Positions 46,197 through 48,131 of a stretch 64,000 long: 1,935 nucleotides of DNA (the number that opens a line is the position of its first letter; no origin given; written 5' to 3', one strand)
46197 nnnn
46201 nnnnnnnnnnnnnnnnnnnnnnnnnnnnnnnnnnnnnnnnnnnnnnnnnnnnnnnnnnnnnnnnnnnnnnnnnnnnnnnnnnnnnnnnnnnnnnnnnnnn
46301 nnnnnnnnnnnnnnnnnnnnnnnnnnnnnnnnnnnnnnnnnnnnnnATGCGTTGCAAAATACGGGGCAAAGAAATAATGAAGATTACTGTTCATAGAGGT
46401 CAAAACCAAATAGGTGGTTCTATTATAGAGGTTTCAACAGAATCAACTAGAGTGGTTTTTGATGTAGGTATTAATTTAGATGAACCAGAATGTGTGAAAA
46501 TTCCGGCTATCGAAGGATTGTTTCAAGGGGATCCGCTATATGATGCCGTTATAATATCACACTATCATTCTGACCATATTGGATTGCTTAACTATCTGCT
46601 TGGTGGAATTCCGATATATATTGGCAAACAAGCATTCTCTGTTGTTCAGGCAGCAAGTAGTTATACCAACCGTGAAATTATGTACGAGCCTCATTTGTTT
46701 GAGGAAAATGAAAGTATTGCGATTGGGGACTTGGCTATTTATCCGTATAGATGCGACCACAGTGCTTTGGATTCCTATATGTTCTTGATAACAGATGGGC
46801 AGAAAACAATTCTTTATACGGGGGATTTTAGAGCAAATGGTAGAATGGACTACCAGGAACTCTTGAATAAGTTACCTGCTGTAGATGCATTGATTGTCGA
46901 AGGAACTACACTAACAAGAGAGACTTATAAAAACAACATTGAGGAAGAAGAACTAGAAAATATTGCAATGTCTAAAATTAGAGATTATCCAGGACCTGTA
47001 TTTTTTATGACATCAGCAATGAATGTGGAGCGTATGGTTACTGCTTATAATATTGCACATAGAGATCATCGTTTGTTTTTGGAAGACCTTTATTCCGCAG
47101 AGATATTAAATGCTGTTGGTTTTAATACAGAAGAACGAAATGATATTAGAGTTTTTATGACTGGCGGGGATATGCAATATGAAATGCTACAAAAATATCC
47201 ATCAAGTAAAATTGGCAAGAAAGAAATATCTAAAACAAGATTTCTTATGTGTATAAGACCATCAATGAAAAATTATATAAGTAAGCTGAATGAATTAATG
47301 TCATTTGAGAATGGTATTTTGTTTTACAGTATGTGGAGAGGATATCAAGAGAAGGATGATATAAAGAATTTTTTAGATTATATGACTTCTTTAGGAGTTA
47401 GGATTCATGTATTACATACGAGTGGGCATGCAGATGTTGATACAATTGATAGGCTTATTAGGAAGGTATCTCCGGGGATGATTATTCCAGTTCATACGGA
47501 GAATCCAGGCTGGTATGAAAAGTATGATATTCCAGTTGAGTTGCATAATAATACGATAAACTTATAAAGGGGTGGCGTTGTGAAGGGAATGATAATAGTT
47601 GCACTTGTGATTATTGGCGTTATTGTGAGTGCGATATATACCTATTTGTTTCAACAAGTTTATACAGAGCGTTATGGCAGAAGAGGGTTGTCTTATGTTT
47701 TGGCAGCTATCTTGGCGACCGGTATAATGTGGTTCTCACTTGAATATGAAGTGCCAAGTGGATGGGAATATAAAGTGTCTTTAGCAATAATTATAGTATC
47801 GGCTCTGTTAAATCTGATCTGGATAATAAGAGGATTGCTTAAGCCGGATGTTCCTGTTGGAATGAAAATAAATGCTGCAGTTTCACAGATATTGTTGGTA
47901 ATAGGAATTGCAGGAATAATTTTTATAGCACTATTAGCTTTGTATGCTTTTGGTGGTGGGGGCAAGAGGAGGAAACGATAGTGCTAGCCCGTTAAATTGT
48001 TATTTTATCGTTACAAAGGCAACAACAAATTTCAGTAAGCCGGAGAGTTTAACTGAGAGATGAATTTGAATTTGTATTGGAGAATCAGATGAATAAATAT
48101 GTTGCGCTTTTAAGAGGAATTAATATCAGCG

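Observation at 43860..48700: AT-rich ~4.8-kb accessory island between pnp and the M16 peptidase gene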

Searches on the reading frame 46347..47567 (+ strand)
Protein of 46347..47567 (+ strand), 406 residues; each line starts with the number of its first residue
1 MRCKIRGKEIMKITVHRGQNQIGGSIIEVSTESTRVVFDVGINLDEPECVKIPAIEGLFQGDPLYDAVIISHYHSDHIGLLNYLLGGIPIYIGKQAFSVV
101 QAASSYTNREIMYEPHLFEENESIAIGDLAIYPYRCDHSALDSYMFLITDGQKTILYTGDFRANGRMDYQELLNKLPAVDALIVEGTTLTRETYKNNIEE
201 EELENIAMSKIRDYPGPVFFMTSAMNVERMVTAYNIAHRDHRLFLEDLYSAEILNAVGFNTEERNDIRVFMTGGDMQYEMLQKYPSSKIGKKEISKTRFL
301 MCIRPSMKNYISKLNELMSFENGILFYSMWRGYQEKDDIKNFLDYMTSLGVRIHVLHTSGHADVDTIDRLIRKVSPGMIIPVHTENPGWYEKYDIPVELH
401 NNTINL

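Call 3: search_protein_families(library=pfam, proteins=[window:46347-47567:+], max_evalue=0.01)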
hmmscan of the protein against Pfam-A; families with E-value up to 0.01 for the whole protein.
window:46347-47567:+ (406 aa): 4 families
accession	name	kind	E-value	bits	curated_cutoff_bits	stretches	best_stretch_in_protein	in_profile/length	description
PF12706.13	Lactamase_B_2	-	5.1e-12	46.2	27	1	63-195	29-173/200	Beta-lactamase superfamily domain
PF00753.33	Lactamase_B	-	8e-10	39.4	22.7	1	28-168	10-157/196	Metallo-beta-lactamase superfamily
PF07521.17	RMMBL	-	7.7e-06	26.3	21.6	1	352-385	7-41/63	Zn-dependent metallo-hydrolase RNA specificity domain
PF13483.12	Lactamase_B_3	-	8.7e-05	23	24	1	63-198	35-148/160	Beta-lactamase superfamily domain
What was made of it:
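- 46377..47567 (+): C: 396-aa beta-CASP metallo-beta-lactamase-fold nuclease. Lactamase_B and Lactamase_B_2 plus RMMBL (call 3).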

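Call 4: search_protein_families(library=padloc, proteins=[window:46347-47567:+], max_evalue=0.01)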
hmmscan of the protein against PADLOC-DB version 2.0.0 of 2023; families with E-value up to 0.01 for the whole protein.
window:46347-47567:+ (406 aa): 0 families

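Call 16: search_protein_families(library=ncbifam, proteins=[window:46347-47567:+], max_evalue=0.01)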
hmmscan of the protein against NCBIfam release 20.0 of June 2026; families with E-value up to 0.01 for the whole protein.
window:46347-47567:+ (406 aa): 8 families
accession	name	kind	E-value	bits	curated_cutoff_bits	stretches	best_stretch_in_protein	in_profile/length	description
TIGR00649.1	MG423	subfamily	1.9e-20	72.8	400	1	13-244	3-247/546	RNase J family beta-CASP ribonuclease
NF047419.1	RNase_J1_RnjA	exception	7.8e-19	67.8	820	1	18-242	9-243/549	ribonuclease J1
TIGR03675.1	arCOG00543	equivalog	2e-15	56.1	580.2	2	6-85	170-249/631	beta-CASP ribonuclease aCPSF1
NF045584.1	cas14_MBL_CASP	equivalog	6.1e-06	24.9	800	0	11-85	1-71/612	type VII CRISPR-associated protein Cas14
NF002553.0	PRK02113.1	equivalog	0.0031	17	386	1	64-206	66-210/252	MBL fold metallo-hydrolase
NF012229.1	bla_class_B_core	domain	0.0064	16.7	100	0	29-120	20-109/139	metallo-beta-lactamase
NF045699.1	AHLLactAiiA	equivalog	0.0064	15.7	375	0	67-112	98-142/251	quorum-quenching N-acyl homoserine lactonase AiiA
TIGR00361.1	ComEC_Rec2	equivalog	0.0064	14.7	190.05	0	65-183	492-603/663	DNA internalization-related competence protein ComEC/Rec2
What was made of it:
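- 46377..47567 (+): RNase J and aCPSF1 NCBIfam models, below cut-off (call 16).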

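Call 17: search_protein_families(library=phrogs, proteins=[window:46347-47567:+], max_evalue=0.01)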
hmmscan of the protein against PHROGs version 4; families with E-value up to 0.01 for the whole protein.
window:46347-47567:+ (406 aa): 1 family
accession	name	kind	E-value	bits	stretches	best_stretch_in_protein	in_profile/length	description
phrog_392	-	other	2e-14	54.8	1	66-161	53-150/348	metal-dependent hydrolase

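Call 25: search_solved_structures(query=window:46377-47567:+, max_evalue=0.01)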
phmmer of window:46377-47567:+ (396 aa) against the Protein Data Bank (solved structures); distinct sequences matched with E-value up to 0.01: 35.
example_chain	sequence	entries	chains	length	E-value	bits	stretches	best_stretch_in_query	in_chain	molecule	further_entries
2az4_A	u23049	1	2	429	9.5e-16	61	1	51-181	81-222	hypothetical protein EF2904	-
3zq4_A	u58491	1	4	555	7.6e-12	48.1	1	8-229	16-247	RIBONUCLEASE J 1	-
7pcr_A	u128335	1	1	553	5.5e-11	45.3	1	2-154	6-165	Ribonuclease J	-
8cgl_A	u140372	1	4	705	1.2e-10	44.2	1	2-154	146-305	Ribonuclease J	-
2ycb_A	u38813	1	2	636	1.2e-08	37.6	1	3-75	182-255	CLEAVAGE AND POLYADENYLATION SPECIFICITY FACTOR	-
6k6s_A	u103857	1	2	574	1.6e-08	37.2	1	8-231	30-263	Ribonuclease J 1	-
2xr1_A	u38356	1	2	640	4.1e-07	32.6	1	2-74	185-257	CLEAVAGE AND POLYADENYLATION SPECIFICITY FACTOR 100 KD SUBUNIT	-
7pks_k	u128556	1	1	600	9.6e-06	28.1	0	8-75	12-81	Integrator complex subunit 11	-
7cun_K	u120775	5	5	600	9.7e-06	28.1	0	8-75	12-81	Integrator complex subunit 11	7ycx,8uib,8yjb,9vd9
8r22_C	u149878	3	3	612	1e-05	27.9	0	8-75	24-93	Integrator complex subunit 11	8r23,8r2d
8rbz_k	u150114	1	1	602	1.2e-05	27.7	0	8-75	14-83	Integrator complex subunit 11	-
8rbx_k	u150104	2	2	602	1.2e-05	27.7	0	8-75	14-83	Integrator complex subunit 11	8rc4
7bfp_B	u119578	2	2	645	1.3e-05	27.7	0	8-75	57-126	Integrator complex subunit 11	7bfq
7wnt_A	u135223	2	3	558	1.3e-05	27.6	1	2-154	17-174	Ribonuclease J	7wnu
4xwt_A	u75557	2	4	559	1.3e-05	27.6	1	41-235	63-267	DR2417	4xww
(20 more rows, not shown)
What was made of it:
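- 46377..47567 (+): PDB hits: EF2904 (2az4), RNase J, CPSF73, IntS11 (call 25).
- On Trypsin-MBL defence effector module: C is beta-CASP type (calls 16, 25).
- C is closest to RNase J/CPSF-type enzymes and carries the RMMBL 'RNA specificity' domain (calls 3, 16, 25).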

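Call 54: find_encoding_contigs(protein=window:46377-47567:+, flank=10000, max_places=6)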
Protein window:46377-47567:+ (396 aa): 2 contigs read that carry it; 2 places shown.
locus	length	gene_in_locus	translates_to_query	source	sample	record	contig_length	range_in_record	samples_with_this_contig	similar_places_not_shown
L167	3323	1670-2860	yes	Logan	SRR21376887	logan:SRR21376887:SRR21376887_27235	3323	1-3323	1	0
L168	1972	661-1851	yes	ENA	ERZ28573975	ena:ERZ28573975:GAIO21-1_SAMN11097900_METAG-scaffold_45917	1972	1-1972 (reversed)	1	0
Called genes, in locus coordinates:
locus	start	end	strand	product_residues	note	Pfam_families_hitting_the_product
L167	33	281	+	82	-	PF02661:Fic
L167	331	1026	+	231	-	-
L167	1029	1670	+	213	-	-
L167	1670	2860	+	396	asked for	PF00753:Lactamase_B, PF12706:Lactamase_B_2, PF07521:RMMBL (faint)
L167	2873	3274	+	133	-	-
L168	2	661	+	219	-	?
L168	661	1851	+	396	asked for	PF00753:Lactamase_B, PF12706:Lactamase_B_2, PF07521:RMMBL (faint)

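Call 69: search_protein_representatives(protein=window:46377-47567:+)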
Query: 396 residues. Proteins with E-value up to 0.001 (for the whole library): 3733; up to 1e-10: 1665; up to 1e-30: 585. The best 150 are listed.
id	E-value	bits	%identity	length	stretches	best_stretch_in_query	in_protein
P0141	3.7e-113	394.8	46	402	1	1-384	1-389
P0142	3.8e-108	378.4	46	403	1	1-388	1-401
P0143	1.4e-104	366.6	46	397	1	1-385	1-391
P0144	5.9e-103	361.3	44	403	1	1-382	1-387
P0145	6.5e-103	361.1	45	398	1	1-395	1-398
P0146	1.2e-97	343.8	48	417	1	1-381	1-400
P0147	9.9e-95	334.2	44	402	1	1-380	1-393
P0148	3.1e-92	326.0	53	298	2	25-203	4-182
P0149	6.1e-90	318.4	43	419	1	1-385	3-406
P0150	8.3e-89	314.7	48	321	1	1-319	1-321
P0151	4.1e-85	302.5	44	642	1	1-377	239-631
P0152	4.6e-84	299.1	54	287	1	116-386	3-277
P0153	2.1e-82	293.6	41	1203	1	1-380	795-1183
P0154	4.1e-80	286.1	41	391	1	1-383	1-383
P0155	1.2e-77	277.9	41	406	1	3-382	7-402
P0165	5.2e-66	239.7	38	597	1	4-376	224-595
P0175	2.1e-63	231.1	39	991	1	1-380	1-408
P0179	2.1e-61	224.5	37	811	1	2-376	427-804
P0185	1.3e-59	218.6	38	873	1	4-376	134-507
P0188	1.8e-59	218.1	37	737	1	3-378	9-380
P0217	1.0e-55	205.7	35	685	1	2-374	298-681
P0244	1.1e-53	199.1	38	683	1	1-384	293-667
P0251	6.3e-53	196.6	35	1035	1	1-378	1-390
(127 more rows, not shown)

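Call 70: search_protein_families(library=pfam, proteins=[P0151, P0153, P0165, P0179, P0185, P0175, P0188, P0217, P0251, P0244], max_evalue=0.001)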
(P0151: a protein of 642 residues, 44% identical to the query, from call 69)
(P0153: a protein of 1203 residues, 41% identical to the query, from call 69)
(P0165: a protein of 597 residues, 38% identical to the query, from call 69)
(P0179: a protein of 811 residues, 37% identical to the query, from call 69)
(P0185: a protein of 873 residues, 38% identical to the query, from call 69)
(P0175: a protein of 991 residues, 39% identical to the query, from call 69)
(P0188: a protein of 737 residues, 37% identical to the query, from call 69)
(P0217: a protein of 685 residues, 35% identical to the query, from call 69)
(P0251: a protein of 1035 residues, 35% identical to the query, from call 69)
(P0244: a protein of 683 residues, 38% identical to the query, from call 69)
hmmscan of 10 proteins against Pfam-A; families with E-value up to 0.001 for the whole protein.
P0151 (642 aa): 3 families
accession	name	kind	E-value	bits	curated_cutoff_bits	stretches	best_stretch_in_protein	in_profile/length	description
PF07521.17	RMMBL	-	1.3e-07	31.9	21.6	1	595-630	6-42/63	Zn-dependent metallo-hydrolase RNA specificity domain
PF12706.13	Lactamase_B_2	-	5.7e-06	26.5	27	1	290-399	27-145/200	Beta-lactamase superfamily domain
PF00753.33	Lactamase_B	-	0.00013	22.4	22.7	1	256-404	10-157/196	Metallo-beta-lactamase superfamily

P0153 (1203 aa): 6 families
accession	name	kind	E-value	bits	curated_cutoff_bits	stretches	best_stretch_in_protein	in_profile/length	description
PF02811.25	PHP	-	7e-20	72.4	26.4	1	16-166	1-148/164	PHP domain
PF07733.18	DNA_pol3_alpha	-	3.1e-13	50.4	23.9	2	307-493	2-150/260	Bacterial DNA polymerase III alpha NTPase domain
PF14579.12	HHH_6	-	2.9e-11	43.8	25.6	1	708-787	1-83/90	Helix-hairpin-helix motif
PF12706.13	Lactamase_B_2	-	1.4e-09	38.3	27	1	820-953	3-147/200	Beta-lactamase superfamily domain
PF00753.33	Lactamase_B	-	7.1e-09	36.3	22.7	1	808-878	6-72/196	Metallo-beta-lactamase superfamily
PF07521.17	RMMBL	-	7.9e-06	26.2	21.6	1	1145-1181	7-44/63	Zn-dependent metallo-hydrolase RNA specificity domain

P0165 (597 aa): 2 families
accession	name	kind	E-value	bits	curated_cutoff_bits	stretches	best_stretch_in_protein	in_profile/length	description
PF12706.13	Lactamase_B_2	-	3.9e-12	46.6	27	1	268-419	29-192/200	Beta-lactamase superfamily domain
PF00753.33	Lactamase_B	-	4.5e-07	30.5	22.7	1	241-375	13-160/196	Metallo-beta-lactamase superfamily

P0179 (811 aa): 2 families
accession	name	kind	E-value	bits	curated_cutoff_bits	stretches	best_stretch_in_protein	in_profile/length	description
PF00753.33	Lactamase_B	-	1.4e-06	28.8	22.7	1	462-583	29-161/196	Metallo-beta-lactamase superfamily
PF12706.13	Lactamase_B_2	-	3.6e-06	27.1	27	1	477-601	30-167/200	Beta-lactamase superfamily domain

P0185 (873 aa): 3 families
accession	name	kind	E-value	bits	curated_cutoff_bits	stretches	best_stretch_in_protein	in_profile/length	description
PF07733.18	DNA_pol3_alpha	-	1.2e-33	117.3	23.9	1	532-660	2-134/260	Bacterial DNA polymerase III alpha NTPase domain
PF17657.6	DNA_pol3_finger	-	2.4e-13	50.2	22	1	721-809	2-88/166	Bacterial DNA polymerase III alpha subunit finger domain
PF12706.13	Lactamase_B_2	-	8.2e-10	39.1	27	1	179-307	26-168/200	Beta-lactamase superfamily domain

P0175 (991 aa): 6 families
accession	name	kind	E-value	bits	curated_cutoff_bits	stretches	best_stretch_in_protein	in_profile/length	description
PF00004.35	AAA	-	3.4e-23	83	21.2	1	780-912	2-130/131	ATPase family associated with various cellular activities (AAA)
PF12706.13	Lactamase_B_2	-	5.1e-12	46.3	27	1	63-170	29-149/200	Beta-lactamase superfamily domain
PF07521.17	RMMBL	-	2.2e-06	28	21.6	1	373-406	10-44/63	Zn-dependent metallo-hydrolase RNA specificity domain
PF00753.33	Lactamase_B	-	1.6e-05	25.3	22.7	1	13-90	5-69/196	Metallo-beta-lactamase superfamily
PF13483.12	Lactamase_B_3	-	8.6e-05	23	24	1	13-166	6-113/160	Beta-lactamase superfamily domain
PF13086.12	AAA_11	-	0.00073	19.8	27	0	757-900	3-146/257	AAA domain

P0188 (737 aa): 3 families
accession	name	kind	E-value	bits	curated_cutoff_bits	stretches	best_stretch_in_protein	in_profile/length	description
PF07733.18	DNA_pol3_alpha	-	1.7e-14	54.5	23.9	1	514-645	6-141/260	Bacterial DNA polymerase III alpha NTPase domain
PF12706.13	Lactamase_B_2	-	2.5e-08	34.2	27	1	57-194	30-174/200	Beta-lactamase superfamily domain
PF07521.17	RMMBL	-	1.2e-05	25.6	21.6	1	344-384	7-48/63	Zn-dependent metallo-hydrolase RNA specificity domain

P0217 (685 aa): 3 families
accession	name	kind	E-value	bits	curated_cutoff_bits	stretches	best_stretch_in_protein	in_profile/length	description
PF12706.13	Lactamase_B_2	-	7.7e-08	32.6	27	1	321-473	2-165/200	Beta-lactamase superfamily domain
PF00753.33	Lactamase_B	-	6.4e-05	23.4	22.7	1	320-447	16-151/196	Metallo-beta-lactamase superfamily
PF07521.17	RMMBL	-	0.00045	20.6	21.6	0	653-680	11-39/63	Zn-dependent metallo-hydrolase RNA specificity domain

P0251 (1035 aa): 4 families
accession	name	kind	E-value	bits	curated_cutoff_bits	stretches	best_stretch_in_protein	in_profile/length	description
PF12706.13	Lactamase_B_2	-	2e-08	34.5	27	1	55-192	31-171/200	Beta-lactamase superfamily domain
PF13483.12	Lactamase_B_3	-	4e-06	27.3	24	1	21-183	13-131/160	Beta-lactamase superfamily domain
PF07521.17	RMMBL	-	2e-05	24.9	21.6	1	352-398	5-51/63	Zn-dependent metallo-hydrolase RNA specificity domain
PF00753.33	Lactamase_B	-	5.8e-05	23.6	22.7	1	24-158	15-150/196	Metallo-beta-lactamase superfamily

P0244 (683 aa): 4 families
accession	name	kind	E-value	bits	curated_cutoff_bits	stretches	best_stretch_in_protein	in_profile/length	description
PF12706.13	Lactamase_B_2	-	5.6e-12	46.1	27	1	341-505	25-197/200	Beta-lactamase superfamily domain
PF07521.17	RMMBL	-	3.1e-06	27.5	21.6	1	628-658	11-41/63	Zn-dependent metallo-hydrolase RNA specificity domain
PF00753.33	Lactamase_B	-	6e-06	26.8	22.7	1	346-457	43-161/196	Metallo-beta-lactamase superfamily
PF13483.12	Lactamase_B_3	-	8.5e-05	23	24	0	339-448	29-113/160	Beta-lactamase superfamily domain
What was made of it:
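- Some relatives of C are fused to PHP/DnaE fragments (call 70).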

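Call 104: search_solved_structures(query=window:46377-47567:+, max_evalue=1e-10, show_alignments=2)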
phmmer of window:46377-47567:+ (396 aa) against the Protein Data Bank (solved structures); distinct sequences matched with E-value up to 1e-10: 3.
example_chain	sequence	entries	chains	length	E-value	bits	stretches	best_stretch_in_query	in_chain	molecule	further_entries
2az4_A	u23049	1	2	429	9.5e-16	61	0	51-181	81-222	hypothetical protein EF2904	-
3zq4_A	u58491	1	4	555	7.6e-12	48.1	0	8-229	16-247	RIBONUCLEASE J 1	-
7pcr_A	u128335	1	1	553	5.5e-11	45.3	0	2-154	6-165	Ribonuclease J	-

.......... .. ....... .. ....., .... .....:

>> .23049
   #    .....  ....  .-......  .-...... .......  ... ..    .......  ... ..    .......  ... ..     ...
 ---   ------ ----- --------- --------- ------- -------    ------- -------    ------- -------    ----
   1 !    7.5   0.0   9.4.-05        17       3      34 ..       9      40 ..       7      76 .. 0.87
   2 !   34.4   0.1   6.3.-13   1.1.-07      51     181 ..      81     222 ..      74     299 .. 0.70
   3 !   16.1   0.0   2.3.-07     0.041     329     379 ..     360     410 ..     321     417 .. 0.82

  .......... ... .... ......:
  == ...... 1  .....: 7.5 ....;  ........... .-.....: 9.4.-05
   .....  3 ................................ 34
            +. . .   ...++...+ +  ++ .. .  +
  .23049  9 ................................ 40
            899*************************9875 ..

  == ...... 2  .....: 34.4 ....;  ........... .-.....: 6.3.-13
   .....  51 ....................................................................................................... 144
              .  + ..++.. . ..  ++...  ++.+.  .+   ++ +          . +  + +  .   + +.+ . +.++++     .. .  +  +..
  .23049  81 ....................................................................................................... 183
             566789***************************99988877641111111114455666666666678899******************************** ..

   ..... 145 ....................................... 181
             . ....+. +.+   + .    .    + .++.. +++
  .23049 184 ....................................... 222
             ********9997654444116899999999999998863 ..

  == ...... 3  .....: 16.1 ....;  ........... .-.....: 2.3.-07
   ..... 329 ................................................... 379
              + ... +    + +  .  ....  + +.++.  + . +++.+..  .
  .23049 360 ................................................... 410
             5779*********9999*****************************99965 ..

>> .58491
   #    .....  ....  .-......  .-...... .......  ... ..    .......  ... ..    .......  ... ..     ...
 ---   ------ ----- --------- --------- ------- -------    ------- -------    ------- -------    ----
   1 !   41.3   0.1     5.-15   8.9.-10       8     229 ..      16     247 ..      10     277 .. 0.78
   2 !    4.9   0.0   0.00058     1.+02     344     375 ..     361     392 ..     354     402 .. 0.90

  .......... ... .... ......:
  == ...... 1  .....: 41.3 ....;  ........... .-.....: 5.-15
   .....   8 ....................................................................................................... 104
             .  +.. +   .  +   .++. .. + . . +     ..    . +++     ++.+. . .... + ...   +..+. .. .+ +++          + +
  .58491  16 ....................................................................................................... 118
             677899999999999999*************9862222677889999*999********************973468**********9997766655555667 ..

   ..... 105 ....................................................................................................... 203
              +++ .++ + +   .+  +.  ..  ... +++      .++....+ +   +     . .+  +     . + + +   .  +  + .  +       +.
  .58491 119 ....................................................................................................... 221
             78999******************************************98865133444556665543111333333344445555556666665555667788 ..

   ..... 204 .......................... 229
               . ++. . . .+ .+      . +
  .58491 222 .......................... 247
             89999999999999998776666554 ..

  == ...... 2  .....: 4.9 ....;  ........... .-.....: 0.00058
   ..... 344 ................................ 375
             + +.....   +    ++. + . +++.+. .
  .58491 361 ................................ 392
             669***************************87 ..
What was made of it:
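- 46377..47567 (+): HxHxDH, DHS, TGDF, HTSGHA and PVHTE align with RNase J1 (call 104).
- On Beta-CASP metallo-beta-lactamase nucleases: HYHSDH, CDHS, YTGDF, HTSGHA and PVHTE align with RNase J1 and EF2904 (call 104).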

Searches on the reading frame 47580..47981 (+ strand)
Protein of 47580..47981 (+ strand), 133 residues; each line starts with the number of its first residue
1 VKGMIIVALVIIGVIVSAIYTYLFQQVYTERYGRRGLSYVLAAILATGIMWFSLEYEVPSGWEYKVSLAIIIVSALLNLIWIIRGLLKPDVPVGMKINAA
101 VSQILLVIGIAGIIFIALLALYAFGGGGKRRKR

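Call 3: search_protein_families(library=pfam, proteins=[window:47580-47981:+], max_evalue=0.01)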
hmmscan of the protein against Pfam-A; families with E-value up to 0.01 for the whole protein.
window:47580-47981:+ (133 aa): 0 families

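Call 4: search_protein_families(library=padloc, proteins=[window:47580-47981:+], max_evalue=0.01)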
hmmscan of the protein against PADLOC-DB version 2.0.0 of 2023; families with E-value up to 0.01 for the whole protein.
window:47580-47981:+ (133 aa): 0 families

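Call 16: search_protein_families(library=ncbifam, proteins=[window:47580-47981:+], max_evalue=0.01)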
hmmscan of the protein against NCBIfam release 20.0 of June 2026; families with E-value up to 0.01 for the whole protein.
window:47580-47981:+ (133 aa): 1 family
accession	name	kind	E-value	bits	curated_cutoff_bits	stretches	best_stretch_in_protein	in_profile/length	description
NF045570.1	HemSynCtaAAlphapr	equivalog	0.005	15.9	550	1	24-72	111-159/380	heme A synthase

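Call 17: search_protein_families(library=phrogs, proteins=[window:47580-47981:+], max_evalue=0.01)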
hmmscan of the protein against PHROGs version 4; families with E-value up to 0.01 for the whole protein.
window:47580-47981:+ (133 aa): 0 families
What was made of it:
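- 47580..47981 (+): D: 133-aa protein with four TM segments and a polybasic C-terminus. No family hit (calls 3, 4, 16, 17).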
